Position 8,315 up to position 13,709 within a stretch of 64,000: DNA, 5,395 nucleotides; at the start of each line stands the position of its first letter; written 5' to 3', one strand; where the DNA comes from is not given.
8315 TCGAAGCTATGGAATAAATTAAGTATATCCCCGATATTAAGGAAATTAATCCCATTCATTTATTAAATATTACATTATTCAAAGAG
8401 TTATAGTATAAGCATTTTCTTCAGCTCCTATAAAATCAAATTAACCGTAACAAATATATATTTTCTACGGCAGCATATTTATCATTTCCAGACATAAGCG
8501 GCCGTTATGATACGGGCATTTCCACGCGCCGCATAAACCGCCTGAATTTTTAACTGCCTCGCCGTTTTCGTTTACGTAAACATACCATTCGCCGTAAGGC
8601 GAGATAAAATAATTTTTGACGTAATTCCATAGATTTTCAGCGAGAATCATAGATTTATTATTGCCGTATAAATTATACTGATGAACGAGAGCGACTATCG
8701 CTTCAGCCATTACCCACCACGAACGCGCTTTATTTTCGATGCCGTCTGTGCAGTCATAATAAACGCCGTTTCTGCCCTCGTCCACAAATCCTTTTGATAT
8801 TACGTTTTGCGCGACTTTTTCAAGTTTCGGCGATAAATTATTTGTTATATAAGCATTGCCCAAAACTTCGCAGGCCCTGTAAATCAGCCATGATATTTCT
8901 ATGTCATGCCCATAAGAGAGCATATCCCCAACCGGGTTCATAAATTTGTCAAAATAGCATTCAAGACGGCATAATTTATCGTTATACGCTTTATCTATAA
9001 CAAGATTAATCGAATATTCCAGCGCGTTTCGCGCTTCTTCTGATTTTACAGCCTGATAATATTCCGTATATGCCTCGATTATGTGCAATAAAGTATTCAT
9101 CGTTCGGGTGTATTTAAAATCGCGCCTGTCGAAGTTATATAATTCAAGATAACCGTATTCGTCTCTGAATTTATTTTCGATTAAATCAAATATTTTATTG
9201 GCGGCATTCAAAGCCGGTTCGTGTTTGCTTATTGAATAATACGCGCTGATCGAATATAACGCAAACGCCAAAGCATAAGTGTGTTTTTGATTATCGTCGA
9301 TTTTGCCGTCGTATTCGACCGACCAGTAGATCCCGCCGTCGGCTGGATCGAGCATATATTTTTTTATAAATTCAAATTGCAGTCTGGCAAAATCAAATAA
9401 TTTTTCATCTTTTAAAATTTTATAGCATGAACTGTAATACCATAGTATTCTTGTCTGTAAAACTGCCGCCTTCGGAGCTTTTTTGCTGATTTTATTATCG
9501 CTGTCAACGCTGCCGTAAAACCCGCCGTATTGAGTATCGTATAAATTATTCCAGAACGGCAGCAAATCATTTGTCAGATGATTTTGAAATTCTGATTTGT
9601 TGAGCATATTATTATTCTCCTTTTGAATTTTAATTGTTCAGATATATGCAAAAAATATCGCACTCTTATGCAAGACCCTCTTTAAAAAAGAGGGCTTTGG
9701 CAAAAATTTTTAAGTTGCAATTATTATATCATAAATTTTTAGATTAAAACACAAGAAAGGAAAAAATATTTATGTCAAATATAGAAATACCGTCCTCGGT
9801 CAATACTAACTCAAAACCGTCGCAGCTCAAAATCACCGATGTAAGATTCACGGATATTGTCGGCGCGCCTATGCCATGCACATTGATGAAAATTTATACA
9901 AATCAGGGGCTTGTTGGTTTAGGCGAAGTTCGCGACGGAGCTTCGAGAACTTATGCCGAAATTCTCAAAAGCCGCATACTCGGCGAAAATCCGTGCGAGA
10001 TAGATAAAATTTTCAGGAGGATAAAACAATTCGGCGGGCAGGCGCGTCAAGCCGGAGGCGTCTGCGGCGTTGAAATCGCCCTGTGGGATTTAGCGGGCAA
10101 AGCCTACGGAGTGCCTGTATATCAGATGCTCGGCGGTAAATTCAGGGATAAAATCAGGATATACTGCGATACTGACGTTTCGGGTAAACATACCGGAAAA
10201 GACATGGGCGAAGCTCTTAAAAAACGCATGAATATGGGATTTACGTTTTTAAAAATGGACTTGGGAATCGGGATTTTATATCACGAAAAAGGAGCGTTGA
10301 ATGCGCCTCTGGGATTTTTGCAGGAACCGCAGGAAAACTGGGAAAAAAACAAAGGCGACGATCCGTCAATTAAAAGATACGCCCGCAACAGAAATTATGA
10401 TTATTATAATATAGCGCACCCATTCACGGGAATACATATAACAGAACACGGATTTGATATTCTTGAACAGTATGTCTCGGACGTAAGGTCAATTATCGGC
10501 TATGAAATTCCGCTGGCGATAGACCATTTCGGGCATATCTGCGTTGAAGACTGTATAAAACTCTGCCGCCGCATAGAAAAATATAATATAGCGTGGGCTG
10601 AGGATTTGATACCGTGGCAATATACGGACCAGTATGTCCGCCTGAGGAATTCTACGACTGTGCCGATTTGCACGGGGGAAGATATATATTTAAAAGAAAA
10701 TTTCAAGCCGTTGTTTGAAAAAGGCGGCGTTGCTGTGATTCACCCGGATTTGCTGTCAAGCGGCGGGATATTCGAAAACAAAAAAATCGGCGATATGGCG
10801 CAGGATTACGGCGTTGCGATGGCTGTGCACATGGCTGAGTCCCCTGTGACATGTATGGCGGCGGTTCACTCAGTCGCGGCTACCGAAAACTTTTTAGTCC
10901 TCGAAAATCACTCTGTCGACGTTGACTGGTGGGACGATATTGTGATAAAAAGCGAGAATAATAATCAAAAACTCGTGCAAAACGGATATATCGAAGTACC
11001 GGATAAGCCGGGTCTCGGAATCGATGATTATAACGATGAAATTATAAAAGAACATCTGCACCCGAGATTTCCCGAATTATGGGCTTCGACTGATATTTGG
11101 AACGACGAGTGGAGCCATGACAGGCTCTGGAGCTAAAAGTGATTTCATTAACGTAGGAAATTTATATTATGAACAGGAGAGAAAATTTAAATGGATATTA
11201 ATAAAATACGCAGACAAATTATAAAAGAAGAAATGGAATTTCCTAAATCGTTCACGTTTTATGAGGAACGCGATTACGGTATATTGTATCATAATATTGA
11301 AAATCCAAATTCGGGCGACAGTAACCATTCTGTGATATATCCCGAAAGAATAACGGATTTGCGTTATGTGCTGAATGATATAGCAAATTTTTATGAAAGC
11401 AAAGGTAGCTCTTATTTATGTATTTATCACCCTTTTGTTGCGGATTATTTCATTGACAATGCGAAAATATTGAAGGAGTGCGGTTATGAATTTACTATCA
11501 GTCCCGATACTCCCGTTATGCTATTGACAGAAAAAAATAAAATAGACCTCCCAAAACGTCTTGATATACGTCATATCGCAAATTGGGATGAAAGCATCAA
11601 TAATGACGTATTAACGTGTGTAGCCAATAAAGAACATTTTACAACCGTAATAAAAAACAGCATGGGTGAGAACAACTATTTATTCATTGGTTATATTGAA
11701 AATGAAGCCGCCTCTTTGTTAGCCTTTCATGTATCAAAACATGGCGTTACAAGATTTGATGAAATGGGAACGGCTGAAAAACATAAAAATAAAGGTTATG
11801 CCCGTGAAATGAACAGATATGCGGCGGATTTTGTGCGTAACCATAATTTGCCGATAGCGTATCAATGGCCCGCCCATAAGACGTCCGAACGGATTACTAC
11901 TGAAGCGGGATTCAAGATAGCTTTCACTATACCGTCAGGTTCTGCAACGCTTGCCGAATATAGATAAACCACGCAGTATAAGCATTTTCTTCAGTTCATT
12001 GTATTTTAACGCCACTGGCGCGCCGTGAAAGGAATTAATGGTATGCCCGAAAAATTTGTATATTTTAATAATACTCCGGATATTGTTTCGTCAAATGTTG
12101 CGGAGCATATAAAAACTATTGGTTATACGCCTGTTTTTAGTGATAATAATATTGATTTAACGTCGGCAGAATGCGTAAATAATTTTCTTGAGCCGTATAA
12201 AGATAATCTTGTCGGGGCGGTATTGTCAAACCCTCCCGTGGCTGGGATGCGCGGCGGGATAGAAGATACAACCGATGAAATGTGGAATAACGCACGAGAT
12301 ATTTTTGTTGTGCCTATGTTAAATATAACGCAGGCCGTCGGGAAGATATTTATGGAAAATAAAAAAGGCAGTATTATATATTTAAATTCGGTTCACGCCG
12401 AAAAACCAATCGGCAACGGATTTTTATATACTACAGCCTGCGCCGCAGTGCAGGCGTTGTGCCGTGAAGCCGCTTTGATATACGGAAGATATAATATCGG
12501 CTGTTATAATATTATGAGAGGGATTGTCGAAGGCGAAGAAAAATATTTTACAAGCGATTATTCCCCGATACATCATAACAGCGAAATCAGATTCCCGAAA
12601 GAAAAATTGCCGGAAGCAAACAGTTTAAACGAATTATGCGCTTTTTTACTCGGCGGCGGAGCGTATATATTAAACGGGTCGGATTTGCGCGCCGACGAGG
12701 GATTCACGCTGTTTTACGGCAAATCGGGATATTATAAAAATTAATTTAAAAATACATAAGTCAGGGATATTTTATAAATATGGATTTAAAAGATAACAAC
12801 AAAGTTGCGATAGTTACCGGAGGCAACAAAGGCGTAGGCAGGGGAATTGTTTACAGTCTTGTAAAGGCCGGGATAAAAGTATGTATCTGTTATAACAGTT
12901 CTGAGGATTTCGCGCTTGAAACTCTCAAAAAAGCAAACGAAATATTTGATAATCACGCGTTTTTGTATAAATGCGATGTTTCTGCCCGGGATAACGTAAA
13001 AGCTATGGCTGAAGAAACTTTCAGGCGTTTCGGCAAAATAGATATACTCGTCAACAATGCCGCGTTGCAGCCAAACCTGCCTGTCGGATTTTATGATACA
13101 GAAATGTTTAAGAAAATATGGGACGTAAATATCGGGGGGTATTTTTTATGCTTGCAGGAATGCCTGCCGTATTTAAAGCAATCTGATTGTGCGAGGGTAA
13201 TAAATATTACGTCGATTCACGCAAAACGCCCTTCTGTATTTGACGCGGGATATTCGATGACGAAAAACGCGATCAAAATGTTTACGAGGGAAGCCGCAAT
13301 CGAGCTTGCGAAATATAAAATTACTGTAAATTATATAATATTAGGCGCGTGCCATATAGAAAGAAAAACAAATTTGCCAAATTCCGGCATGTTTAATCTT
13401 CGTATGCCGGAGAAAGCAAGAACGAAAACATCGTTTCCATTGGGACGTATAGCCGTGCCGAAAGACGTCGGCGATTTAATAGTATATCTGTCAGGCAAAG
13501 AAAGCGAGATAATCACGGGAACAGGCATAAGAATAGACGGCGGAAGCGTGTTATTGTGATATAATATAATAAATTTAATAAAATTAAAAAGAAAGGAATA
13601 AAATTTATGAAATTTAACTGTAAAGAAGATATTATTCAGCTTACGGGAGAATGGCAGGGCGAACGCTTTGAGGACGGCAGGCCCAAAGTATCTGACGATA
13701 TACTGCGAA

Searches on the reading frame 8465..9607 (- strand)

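Call 32: search_protein_families(library=pfam, proteins=[window:8465-9607:-], max_evalue=0.001)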
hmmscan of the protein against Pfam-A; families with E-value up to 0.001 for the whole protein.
window:8465-9607:- (380 aa): 1 family
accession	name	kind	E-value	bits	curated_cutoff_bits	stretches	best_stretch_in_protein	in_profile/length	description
PF07221.17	GlcNAc_2-epim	-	4.2e-35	122.1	23.4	1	29-354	1-333/347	N-acylglucosamine 2-epimerase (GlcNAc 2-epimerase)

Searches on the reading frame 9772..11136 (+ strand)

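Call 32: search_protein_families(library=pfam, proteins=[window:9772-11136:+], max_evalue=0.001)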
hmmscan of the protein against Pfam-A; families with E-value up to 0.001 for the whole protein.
window:9772-11136:+ (454 aa): 2 families
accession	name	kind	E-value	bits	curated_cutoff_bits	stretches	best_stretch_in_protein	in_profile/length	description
PF13378.12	MR_MLE_C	-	6.1e-42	144.2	29.4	1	231-418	30-214/219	Enolase C-terminal domain-like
PF02746.21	MR_MLE_N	-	2.7e-10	40.9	22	1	36-121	28-117/117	Mandelate racemase / muconate lactonizing enzyme, N-terminal domain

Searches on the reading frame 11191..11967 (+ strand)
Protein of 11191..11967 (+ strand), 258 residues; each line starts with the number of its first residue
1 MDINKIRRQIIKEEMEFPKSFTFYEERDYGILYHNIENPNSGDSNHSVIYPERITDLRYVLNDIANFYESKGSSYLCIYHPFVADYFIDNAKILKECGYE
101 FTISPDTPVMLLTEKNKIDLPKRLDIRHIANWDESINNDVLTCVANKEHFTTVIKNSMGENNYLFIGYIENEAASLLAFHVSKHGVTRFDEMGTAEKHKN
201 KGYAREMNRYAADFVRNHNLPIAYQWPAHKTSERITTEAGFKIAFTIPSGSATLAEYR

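Call 32: search_protein_families(library=pfam, proteins=[window:11191-11967:+], max_evalue=0.001)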
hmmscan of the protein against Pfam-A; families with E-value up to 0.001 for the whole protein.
window:11191-11967:+ (258 aa): 0 families

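Call 57: search_protein_families(library=ncbifam, proteins=[window:11191-11967:+], max_evalue=0.1)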
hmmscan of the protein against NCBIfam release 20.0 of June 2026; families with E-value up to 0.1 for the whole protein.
window:11191-11967:+ (258 aa): 0 families

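Call 69: search_solved_structures(query=window:11191-11967:+, max_evalue=1)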
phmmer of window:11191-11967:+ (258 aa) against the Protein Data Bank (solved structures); distinct sequences matched with E-value up to 1: 4.
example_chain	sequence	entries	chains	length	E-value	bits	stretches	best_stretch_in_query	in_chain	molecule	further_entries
1ch2_A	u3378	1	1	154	0.67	12.3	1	168-224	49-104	PROTEIN (MYOGLOBIN)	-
3m38_A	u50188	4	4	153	0.84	12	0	168-224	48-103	Myoglobin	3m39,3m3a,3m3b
3k9z_A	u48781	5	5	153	0.89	11.9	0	168-224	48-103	Myoglobin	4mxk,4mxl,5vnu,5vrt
1ch3_A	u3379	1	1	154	0.92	11.8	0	168-224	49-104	PROTEIN (MYOGLOBIN)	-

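Call 70: search_protein_families(library=padloc, proteins=[window:11191-11967:+], max_evalue=0.01)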
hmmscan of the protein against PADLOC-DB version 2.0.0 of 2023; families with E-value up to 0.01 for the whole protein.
window:11191-11967:+ (258 aa): 0 families

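Call 90: search_protein_families(library=pfam, proteins=[window:11191-11967:+], max_evalue=10)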
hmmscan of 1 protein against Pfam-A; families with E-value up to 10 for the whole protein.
window:11191-11967:+ (258 aa): 5 families
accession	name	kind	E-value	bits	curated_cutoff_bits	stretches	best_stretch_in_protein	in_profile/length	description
PF14542.12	Acetyltransf_CG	-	0.0031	18.1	30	1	171-222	9-60/80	GCN5-related N-acetyl-transferase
PF00583.31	Acetyltransf_1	-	0.0055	17.4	20.7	1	154-221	25-94/116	Acetyltransferase (GNAT) family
PF13527.13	Acetyltransf_9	-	0.021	15.3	25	1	193-243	79-126/127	Acetyltransferase (GNAT) domain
PF13302.13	Acetyltransf_3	-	0.11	13.6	25.4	1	195-242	88-138/138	Acetyltransferase (GNAT) domain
PF13107.11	DUF3964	-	0.16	12.8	27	1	109-168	22-78/109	Protein of unknown function (DUF3964)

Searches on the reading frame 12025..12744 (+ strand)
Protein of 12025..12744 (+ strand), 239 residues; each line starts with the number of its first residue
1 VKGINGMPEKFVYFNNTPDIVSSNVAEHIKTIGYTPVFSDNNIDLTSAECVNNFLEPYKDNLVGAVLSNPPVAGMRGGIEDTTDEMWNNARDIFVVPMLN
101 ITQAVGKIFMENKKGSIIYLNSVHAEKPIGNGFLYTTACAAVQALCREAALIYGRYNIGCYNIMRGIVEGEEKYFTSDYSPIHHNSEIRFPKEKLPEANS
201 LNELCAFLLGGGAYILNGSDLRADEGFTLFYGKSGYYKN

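Call 32: search_protein_families(library=pfam, proteins=[window:12025-12744:+], max_evalue=0.001)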
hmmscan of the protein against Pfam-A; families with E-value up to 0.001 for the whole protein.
window:12025-12744:+ (239 aa): 2 families
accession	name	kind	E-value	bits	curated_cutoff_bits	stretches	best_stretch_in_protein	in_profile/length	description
PF13561.12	adh_short_C2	-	4.7e-18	66.1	27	1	67-228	76-236/236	Enoyl-(Acyl carrier protein) reductase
PF00106.31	adh_short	-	2.3e-13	50.5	26.6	1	42-169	55-183/195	short chain dehydrogenase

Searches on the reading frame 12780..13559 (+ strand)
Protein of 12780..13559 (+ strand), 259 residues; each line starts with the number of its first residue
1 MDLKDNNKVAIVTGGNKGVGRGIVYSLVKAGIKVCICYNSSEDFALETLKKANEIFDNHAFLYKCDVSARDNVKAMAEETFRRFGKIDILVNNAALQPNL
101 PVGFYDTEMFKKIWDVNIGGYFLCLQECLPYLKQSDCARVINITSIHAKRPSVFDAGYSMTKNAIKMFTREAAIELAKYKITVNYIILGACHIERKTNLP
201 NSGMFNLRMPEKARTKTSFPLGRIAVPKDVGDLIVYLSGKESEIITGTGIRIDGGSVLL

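Call 54: search_protein_families(library=pfam, proteins=[window:12780-13559:+], max_evalue=0.00001)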
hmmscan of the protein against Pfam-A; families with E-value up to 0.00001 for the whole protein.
window:12780-13559:+ (259 aa): 4 families
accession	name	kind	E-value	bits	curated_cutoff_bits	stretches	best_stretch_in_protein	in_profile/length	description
PF00106.31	adh_short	-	1.9e-45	155.2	26.6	1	8-193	1-184/195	short chain dehydrogenase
PF13561.12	adh_short_C2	-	3.4e-45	154.9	27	1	16-255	5-234/236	Enoyl-(Acyl carrier protein) reductase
PF23441.1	SDR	-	5.3e-07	29.7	27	1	6-259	6-258/258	SDR-like rossmann domain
PF08659.16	KR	-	4.6e-06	27.1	22.6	1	11-159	4-150/180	KR domain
